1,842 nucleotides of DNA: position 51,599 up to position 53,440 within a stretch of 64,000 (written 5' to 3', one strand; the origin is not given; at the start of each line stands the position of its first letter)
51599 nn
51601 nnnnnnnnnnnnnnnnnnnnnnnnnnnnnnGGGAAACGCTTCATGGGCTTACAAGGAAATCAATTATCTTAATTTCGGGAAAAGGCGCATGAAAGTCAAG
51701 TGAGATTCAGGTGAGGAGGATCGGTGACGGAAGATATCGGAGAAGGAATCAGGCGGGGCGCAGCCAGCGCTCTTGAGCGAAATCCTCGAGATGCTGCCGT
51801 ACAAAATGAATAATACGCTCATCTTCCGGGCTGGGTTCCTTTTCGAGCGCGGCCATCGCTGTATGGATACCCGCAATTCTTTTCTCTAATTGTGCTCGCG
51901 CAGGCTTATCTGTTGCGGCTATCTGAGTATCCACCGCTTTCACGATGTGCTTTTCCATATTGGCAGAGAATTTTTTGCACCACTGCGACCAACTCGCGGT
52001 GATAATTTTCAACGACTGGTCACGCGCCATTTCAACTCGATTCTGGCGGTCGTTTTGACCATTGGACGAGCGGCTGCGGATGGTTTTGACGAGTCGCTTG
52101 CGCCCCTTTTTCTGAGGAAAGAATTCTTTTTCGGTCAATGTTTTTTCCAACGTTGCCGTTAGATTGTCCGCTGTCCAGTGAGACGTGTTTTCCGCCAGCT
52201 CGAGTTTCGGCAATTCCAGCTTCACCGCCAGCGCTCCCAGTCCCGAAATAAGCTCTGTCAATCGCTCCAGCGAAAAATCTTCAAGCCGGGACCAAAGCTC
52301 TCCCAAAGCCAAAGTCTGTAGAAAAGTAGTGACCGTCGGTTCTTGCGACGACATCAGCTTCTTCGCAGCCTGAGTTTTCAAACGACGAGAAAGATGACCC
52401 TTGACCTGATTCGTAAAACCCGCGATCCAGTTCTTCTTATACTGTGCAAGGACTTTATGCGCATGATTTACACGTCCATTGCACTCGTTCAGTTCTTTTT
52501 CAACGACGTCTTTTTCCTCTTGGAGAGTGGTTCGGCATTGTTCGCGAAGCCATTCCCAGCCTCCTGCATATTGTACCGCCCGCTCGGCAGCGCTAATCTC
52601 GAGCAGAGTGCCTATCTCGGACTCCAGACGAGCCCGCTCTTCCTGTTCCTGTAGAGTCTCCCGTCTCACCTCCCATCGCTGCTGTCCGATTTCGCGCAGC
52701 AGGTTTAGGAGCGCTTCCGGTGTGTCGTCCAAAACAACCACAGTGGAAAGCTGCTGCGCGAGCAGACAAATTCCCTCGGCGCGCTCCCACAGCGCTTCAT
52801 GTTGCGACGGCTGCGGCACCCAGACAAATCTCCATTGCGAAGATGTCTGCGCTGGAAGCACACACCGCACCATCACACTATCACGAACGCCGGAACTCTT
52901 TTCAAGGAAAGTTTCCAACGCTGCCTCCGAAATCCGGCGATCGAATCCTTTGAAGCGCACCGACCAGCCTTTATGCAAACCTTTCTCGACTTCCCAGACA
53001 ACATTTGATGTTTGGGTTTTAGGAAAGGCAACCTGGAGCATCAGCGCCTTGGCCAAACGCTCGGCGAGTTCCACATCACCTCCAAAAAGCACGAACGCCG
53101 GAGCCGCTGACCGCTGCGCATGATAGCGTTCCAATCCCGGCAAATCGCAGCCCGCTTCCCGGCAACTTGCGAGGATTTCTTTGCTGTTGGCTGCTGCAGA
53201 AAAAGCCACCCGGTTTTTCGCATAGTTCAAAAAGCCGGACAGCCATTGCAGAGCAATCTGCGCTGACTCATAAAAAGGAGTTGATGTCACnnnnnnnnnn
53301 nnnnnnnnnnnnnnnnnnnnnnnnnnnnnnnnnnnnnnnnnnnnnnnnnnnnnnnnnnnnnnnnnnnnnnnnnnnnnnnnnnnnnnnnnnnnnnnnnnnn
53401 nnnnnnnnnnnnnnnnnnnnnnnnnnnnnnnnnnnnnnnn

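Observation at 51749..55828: Unknown gene pair: 824-aa tail-anchored acidic coiled-coil protein plus 513-aa helical partner with a G-domain-like but P-loop-less N-terminus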

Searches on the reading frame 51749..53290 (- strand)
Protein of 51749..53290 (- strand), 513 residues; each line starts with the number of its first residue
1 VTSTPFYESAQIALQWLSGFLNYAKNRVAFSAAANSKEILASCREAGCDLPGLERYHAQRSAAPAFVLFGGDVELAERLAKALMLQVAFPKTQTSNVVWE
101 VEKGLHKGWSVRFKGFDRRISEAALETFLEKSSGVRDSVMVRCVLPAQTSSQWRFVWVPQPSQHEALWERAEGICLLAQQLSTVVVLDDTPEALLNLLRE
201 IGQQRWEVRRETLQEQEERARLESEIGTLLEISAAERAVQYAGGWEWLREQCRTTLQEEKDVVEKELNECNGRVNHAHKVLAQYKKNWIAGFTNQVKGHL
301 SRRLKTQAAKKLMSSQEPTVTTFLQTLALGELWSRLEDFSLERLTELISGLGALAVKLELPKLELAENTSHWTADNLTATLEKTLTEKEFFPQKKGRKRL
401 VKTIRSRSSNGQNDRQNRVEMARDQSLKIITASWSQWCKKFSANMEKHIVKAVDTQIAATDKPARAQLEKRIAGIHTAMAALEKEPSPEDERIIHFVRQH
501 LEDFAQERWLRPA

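Call 3: search_protein_families(library=pfam, proteins=[window:51749-53290:-], max_evalue=1)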
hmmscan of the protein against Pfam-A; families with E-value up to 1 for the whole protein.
window:51749-53290:- (513 aa): 4 families
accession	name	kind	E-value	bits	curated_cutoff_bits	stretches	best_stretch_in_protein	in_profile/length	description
PF01797.21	Y1_Tnp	-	0.0046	17.5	23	1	248-309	24-85/121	Transposase IS200 like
PF09172.16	Vit_open_b-sht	-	0.078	12.7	23.7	1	372-485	57-148/303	Vitellinogen, open beta-sheet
PF18265.6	Nas2_N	-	0.38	11.1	23.2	0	376-416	24-64/79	Nas2 N_terminal domain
PF01920.25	Prefoldin_2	-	0.44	11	27.6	0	250-292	61-103/106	Prefoldin subunit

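Call 4: search_protein_families(library=ncbifam, proteins=[window:51749-53290:-], max_evalue=1)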
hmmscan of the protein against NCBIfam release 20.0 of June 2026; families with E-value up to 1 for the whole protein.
window:51749-53290:- (513 aa): 1 family
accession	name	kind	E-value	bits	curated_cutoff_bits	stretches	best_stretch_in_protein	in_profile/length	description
NF033573.1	transpos_IS200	equivalog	0.04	14.1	55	1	249-311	31-93/126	IS200/IS605 family transposase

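Call 5: find_homologous_proteins(query=window:51749-53290:-, max_evalue=0.001)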
Query window:51749-53290:- (513 aa): 8 proteins with E <= 0.001 among 8000 candidates.
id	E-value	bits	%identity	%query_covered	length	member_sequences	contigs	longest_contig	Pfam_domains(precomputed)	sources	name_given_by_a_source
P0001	0.0e+0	1138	100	100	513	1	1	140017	-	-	-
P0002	0.0e+0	1022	89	100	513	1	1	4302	-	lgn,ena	-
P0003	6.0e-285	964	84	100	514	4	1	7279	-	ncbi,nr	ncbi:hypothetical protein KKG05_01085 [bacterium]|nr:hypothetical protein [bacterium]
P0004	2.8e-247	839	76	100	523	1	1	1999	-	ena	-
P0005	2.7e-205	701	90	69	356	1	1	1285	-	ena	-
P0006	1.9e-127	444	43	100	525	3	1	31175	-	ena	-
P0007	6.4e-119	416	41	99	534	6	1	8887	-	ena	-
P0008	3.4e-37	147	26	99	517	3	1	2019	-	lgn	-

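Call 6: find_encoding_contigs(protein=P0006, flank=10000, max_places=3)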
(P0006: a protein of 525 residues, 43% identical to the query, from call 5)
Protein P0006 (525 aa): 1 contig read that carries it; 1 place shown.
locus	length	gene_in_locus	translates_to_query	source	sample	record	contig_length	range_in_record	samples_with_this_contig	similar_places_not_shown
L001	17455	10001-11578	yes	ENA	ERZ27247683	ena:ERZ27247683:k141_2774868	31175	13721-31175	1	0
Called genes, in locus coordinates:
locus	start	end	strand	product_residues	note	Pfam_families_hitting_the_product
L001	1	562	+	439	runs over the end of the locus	-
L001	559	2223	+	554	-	-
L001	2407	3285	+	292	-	PF25973:BSH_CzcB, PF25954:Beta-barrel_RND_2 (weak)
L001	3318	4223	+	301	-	PF00005:ABC_tran, PF13304:AAA_21 (weak)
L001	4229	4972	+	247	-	PF00005:ABC_tran, PF13304:AAA_21 (faint)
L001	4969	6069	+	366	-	PF12679:ABC2_membrane_2, PF12698:ABC2_membrane_3, PF01061:ABC2_membrane, PF12730:ABC2_membrane_4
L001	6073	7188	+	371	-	PF12679:ABC2_membrane_2, PF12698:ABC2_membrane_3, PF01061:ABC2_membrane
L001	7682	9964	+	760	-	-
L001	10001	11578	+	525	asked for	-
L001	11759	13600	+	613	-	PF07244:POTRA (faint), PF01103:Omp85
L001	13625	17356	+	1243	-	PF05170:AsmA (weak), PF05359:DUF748, PF27051:TamB_N (faint), PF04357:TamB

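Call 7: find_encoding_contigs(protein=P0007, flank=10000, max_places=3)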
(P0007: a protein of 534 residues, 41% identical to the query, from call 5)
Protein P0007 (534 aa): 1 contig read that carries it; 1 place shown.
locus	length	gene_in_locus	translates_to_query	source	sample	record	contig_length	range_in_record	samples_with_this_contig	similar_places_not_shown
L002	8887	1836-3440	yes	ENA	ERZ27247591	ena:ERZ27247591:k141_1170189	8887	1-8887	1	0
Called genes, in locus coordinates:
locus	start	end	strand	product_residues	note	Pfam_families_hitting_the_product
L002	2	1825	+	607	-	?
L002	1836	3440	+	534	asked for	-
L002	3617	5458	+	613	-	PF07244:POTRA (weak), PF01103:Omp85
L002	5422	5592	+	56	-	-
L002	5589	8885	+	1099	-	?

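Call 8: find_encoding_contigs(protein=P0003, flank=10000, max_places=3)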
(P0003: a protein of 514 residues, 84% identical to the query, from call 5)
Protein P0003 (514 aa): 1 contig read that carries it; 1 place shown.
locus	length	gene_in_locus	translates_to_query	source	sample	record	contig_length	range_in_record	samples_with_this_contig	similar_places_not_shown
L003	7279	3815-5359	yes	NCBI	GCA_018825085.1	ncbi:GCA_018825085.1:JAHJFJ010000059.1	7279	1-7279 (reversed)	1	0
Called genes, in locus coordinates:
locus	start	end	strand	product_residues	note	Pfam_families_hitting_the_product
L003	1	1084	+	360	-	PF12679:ABC2_membrane_2, PF12698:ABC2_membrane_3, PF01061:ABC2_membrane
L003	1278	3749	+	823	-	PF01442:Apolipoprotein (faint), PF04513:Baculo_PEP_C (faint), PF07464:ApoLp-III (faint)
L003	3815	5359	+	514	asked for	-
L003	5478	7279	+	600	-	PF07244:POTRA (faint), PF01103:Omp85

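Call 17: predict_structure(alignment_id=A1)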
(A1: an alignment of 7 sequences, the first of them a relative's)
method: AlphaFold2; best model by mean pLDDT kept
length: 513 residues; sequences in the alignment: 7
mean_pLDDT: 58.0   pTM: 0.40
mean pLDDT of the five models: 58.0, 55.5, 55.2, 54.2, 51.9
residues with pLDDT >= 90: 5; 70-90: 162; 50-70: 107; < 50: 239
segments of 3 or more residues with pLDDT < 50: 1-35, 60-73, 82-120, 129-155, 159-219, 225-232, 362-375, 387-393, 486-494, 496-513
pLDDT, mean of each block of 10 residues (from residue 1): 37 38 34 47 56 55 38 49 46 36 39 43 51 44 41 45 45 42 39 46 42 47 49 55 66 82 86 84 88 90 84 72 77 80 77 66 43 51 49 53 59 73 82 82 81 73 79 82 54 48 41 30
secondary structure, 60 per line:
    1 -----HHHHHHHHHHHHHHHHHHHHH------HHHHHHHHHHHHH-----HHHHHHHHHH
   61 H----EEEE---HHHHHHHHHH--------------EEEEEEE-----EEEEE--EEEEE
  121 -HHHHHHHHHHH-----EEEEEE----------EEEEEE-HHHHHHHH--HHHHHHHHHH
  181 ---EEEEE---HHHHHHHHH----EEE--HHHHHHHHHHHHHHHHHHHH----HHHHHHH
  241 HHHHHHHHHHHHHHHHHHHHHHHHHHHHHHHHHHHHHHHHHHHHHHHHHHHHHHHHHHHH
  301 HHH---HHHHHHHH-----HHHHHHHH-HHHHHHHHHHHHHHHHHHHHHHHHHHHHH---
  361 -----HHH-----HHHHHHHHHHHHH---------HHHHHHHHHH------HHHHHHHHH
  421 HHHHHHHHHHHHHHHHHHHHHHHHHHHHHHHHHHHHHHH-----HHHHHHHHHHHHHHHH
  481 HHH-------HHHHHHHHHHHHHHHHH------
elements in order: H6-26 H33-45 H51-61 E66-69 H73-82 E97-103 E109-113 E116-120 H122-132 E138-143 E154-159 H161-168 H171-180 E184-188 H192-200 E205-207 H210-229 H234-303 H307-314 H320-327 H329-357 H374-386 H396-405 H412-459 H465-483 H491-507

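Call 18: search_protein_representatives(alignment_id=A1)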
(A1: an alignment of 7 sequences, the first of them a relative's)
Query: 7 sequences, 515 profile positions. Proteins with E-value up to 0.001 (for the whole library): 28; up to 1e-10: 27; up to 1e-30: 23. The best 28 are listed.
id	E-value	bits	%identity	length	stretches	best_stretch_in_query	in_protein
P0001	3.6e-270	913.5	-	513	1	1-514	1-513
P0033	9.0e-175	598.7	-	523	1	4-514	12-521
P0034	2.5e-170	584.1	-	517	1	3-514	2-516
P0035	2.1e-112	393.0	-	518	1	3-510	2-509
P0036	5.0e-108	378.5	-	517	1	4-511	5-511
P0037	2.0e-102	360.0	-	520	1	5-513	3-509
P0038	2.3e-102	359.8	-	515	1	4-490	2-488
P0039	5.0e-102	358.7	-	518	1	27-511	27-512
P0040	2.7e-101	356.3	-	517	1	4-489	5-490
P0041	2.3e-99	349.9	-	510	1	37-511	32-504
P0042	1.4e-96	340.8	-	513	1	4-511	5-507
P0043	5.8e-96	338.7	-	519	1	5-489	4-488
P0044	7.1e-96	338.4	-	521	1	3-509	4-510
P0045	4.3e-93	329.2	-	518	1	2-507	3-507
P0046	7.5e-91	321.8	-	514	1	2-506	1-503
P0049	4.0e-80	286.4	-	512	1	4-485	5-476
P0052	3.6e-59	217.3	-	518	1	5-487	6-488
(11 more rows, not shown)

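Call 20: find_homologous_proteins(query=A2, max_evalue=0.001)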
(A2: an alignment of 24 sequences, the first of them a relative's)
Query A2 (24 sequences) (513 aa, profile of the alignment): 8 proteins with E <= 0.001 among 8000 candidates.
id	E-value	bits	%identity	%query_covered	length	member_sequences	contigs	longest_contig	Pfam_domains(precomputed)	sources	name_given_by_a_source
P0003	8.2e-191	653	84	100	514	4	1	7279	-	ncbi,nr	ncbi:hypothetical protein KKG05_01085 [bacterium]|nr:hypothetical protein [bacterium]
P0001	1.5e-190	652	100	100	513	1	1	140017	-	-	-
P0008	1.2e-189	649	26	99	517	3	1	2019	-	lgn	-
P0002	2.4e-188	645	89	100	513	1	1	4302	-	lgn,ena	-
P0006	1.1e-186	640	43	100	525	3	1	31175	-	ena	-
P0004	8.3e-186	637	76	100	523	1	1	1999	-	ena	-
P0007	2.9e-183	628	41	99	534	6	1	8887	-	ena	-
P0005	1.2e-122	428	90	69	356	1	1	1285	-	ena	-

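Call 21: search_solved_structures(query=A2, max_evalue=10, show_alignments=2)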
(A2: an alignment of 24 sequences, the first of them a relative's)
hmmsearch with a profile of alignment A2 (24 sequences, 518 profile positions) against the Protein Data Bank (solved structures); distinct sequences matched with E-value up to 10: 16.
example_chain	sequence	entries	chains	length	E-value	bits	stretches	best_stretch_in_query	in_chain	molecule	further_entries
5c1f_A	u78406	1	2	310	0.2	13.3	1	208-300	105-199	Septation protein imp2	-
5zi1_A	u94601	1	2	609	0.22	13.1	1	441-491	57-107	insecticidal crystal protein Cry7Cal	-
1qrq_A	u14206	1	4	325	0.42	12.2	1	25-94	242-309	PROTEIN (KV BETA2 PROTEIN)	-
6ci1_A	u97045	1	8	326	0.42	12.2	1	25-94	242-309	Voltage-gated potassium channel subunit beta-2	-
3eb3_A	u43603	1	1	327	0.43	12.2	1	25-94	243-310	Voltage-gated potassium channel subunit beta-2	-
3eau_A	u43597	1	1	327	0.43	12.2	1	25-94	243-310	Voltage-gated potassium channel subunit beta-2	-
3eb4_A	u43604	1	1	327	0.43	12.2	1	25-94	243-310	Voltage-gated potassium channel subunit beta-2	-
1exb_A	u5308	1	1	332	0.43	12.2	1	25-94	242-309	KV BETA2 PROTEIN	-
2a79_A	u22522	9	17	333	0.43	12.2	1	25-94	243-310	Voltage-gated potassium channel beta-2 subunit | Voltage-gated potassium channel subunit beta-2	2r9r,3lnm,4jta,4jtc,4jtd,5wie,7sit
6ebk_A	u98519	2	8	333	0.43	12.2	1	25-94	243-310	Voltage-gated potassium channel subunit beta-2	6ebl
3lut_A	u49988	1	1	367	0.51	12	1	25-94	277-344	Voltage-gated potassium channel subunit beta-2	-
4omy_A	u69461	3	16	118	0.52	11.9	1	307-380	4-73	NolR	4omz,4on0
7wf3_C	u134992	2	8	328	0.85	11.2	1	25-72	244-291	Voltage-gated potassium channel subunit beta-2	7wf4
1zsx_A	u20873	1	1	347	0.93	11.1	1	25-71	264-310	Voltage-gated potassium channel beta-2 subunit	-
1p68_A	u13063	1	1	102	0.97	11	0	272-302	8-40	De novo designed protein S-824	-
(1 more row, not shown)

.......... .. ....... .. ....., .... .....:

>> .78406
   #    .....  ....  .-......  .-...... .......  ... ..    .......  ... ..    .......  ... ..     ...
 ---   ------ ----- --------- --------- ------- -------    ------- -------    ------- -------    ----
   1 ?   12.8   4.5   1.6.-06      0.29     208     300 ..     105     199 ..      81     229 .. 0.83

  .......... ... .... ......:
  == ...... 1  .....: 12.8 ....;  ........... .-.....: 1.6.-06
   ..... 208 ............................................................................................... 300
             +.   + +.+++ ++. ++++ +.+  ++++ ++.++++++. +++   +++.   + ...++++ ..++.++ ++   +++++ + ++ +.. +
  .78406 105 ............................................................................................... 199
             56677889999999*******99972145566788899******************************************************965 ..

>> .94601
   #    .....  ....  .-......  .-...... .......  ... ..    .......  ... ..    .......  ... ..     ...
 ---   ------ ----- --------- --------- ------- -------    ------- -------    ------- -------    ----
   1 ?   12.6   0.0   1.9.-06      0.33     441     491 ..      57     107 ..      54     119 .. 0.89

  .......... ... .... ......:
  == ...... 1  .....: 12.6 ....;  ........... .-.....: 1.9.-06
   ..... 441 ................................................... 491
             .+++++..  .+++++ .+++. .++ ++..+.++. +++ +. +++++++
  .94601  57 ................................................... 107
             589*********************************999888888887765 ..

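Call 31: predict_structure(alignment_id=A2)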
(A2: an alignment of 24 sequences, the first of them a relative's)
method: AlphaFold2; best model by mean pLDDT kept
length: 513 residues; sequences in the alignment: 24
mean_pLDDT: 84.9   pTM: 0.68
mean pLDDT of the five models: 84.9, 84.0, 81.9, 81.7, 81.4
residues with pLDDT >= 90: 259; 70-90: 191; 50-70: 42; < 50: 21
segments of 3 or more residues with pLDDT < 50: 1-3, 29-31, 395-407
pLDDT, mean of each block of 10 residues (from residue 1): 65 80 62 71 90 87 89 94 92 82 89 86 87 80 85 92 90 91 95 93 92 91 93 80 87 94 92 90 94 96 91 85 93 94 91 88 78 90 91 53 46 83 95 94 91 86 87 93 69 68 65 49
secondary structure, 60 per line:
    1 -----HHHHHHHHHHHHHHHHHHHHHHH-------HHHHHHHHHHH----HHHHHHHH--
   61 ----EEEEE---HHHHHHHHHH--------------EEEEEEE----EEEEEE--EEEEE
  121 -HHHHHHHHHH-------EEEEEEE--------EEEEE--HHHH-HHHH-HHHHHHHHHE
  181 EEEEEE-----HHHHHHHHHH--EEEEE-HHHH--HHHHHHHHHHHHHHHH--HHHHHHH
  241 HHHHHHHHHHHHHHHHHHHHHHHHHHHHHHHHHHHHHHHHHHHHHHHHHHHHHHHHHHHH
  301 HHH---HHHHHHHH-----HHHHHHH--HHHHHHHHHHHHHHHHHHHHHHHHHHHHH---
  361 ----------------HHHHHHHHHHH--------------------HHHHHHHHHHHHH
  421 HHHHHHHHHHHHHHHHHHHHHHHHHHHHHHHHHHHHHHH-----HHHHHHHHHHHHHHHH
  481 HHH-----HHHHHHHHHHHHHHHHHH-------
elements in order: H6-28 H36-46 H51-58 E65-69 H73-82 E97-103 E108-113 E116-120 H122-131 E139-145 E154-158 H161-164 H166-169 H171-179 E180-186 H192-201 E204-208 H210-213 H216-231 H234-303 H307-314 H320-326 H329-357 H377-387 H408-459 H465-483 H489-506

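Call 33: fold_search(model_id=the predicted structure, library=pdb)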
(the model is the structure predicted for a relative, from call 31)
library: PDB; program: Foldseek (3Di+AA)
matches with E <= 10: 348; with E <= 0.001: 50
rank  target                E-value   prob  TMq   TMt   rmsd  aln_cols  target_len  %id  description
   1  2j69_A                1.6e-08  1.00  0.26  0.21  37.3       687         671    9  Bacterial dynamin-like protein BDLP (released 2006-12-04)
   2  6j72                  7.8e-08  1.00  0.24  0.23  37.5       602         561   14  Crystal structure of IniA from Mycobacterium smegmatis with GTP bound (released 2019-09-11)
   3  6j73_B                1.7e-07  1.00  0.23  0.22  37.3       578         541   14  Crystal structure of IniA from Mycobacterium smegmatis (released 2019-09-11)
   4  5owv_C                3.3e-07  1.00  0.40  0.35  14.5       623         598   10  An oligomerised bacterial dynamin pair provides a mechanism for the long-range sensing and tethering of membranes (released 2018-09-05)
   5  2j68                  3.4e-07  1.00  0.23  0.18  36.4       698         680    9  Bacterial dynamin-like protein BDLP, GDP bound (released 2006-12-04)
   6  5gtm_A                5.7e-07  1.00  0.29  0.29  12.6       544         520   12  Modified human MxA, nucleotide-free form (released 2017-05-31)
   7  4bej_C                1.2e-06  1.00  0.23  0.23  16.4       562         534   10  Nucleotide-free Dynamin 1-like protein (DNM1L, DRP1, DLP1) (released 2013-04-24)
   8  6j73_A                1.4e-06  1.00  0.23  0.23  36.5       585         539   13  Crystal structure of IniA from Mycobacterium smegmatis (released 2019-09-11)
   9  5go4                  1.6e-06  1.00  0.26  0.31  20.6       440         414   11  Truncated mitofusin-1, nucleotide-free (released 2017-01-25)
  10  5oxf_C                3.2e-06  1.00  0.40  0.36  14.6       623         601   11  An oligomerised bacterial dynamin pair provides a mechanism for the long range sensing and tethering of membranes (released 2018-09-05)
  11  8sxz_c                6.5e-06  1.00  0.25  0.20  25.6       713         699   10  Cryo-EM of the GDP-bound human dynamin polymer assembled on the membrane in the super constricted state (released 2024-05-01)
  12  4whj_A                6.8e-06  1.00  0.27  0.26  13.5       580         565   12  Myxovirus Resistance Protein 2 (MxB) (released 2014-10-29)
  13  6fgz                  7.8e-06  1.00  0.19  0.19  30.7       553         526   12  Cyanidioschyzon merolae Dnm1 (CmDnm1) (released 2018-08-15)
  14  5goe                  9.0e-06  1.00  0.25  0.31  22.5       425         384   11  Truncated mitofusin-1, GDP-bound (released 2017-01-25)
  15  6jfk                  9.5e-06  1.00  0.26  0.30  19.1       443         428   11  GDP bound Mitofusin2 (MFN2) (released 2019-11-13)
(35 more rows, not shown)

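Call 36: find_related_loci(query=A1, collection=genome_contigs, flank=10000)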
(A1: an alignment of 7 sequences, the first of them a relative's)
Query A1 (513 aa) in genome_contigs; peptide patterns used: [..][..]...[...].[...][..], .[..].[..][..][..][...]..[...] (x = any residue, [..] = any of these).
86 stretches matched a pattern; 8 encode a relative of the query (tblastn E <= 1e-3); 8 distinct loci.
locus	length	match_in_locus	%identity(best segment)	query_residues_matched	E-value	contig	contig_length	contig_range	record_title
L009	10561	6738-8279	83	1-513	0e+0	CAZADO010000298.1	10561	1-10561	MAG TPA_asm: uncultured Alphaproteobacteria bacterium isolate SRP185410_co1_298 genome assembly, contig: k141_1162133, w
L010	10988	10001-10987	88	1-329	0e+0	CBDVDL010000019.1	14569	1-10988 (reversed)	MAG TPA_asm: uncultured Alphaproteobacteria bacterium isolate SRR21487743_binner12_Refined_11 genome assembly, contig: E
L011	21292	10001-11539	42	1-512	1e-131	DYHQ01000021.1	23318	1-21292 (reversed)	MAG TPA_asm: Candidatus Puniceispirillum sp. isolate DR5_54_11 Afr_mines_DR5_293_length_23318_cov_4_300950, whole genome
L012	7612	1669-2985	26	38-475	9e-53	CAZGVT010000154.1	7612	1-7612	MAG TPA_asm: uncultured Alphaproteobacteria bacterium isolate binchicken_co16_333 genome assembly, contig: NODE_15814_le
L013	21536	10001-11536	26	1-511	2e-49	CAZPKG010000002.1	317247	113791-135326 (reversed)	MAG TPA_asm: uncultured Alphaproteobacteria bacterium isolate binchicken_co199_20 genome assembly, contig: NODE_24_lengt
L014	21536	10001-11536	26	1-511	8e-46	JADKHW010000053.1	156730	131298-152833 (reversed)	MAG: bacterium isolate Skiv_18-Q3-R9-52_BATAC.286 tig01149210-10-1567450, whole genome shotgun sequence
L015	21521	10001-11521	26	6-511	6e-43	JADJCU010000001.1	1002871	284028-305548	MAG: bacterium isolate Aved_18-Q3-R54-62_BATAC.765 tig00002839-10-10020910, whole genome shotgun sequence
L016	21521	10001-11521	26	6-511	1e-46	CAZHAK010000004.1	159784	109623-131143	MAG TPA_asm: uncultured Alphaproteobacteria bacterium isolate binchicken_co277_95 genome assembly, contig: NODE_217_leng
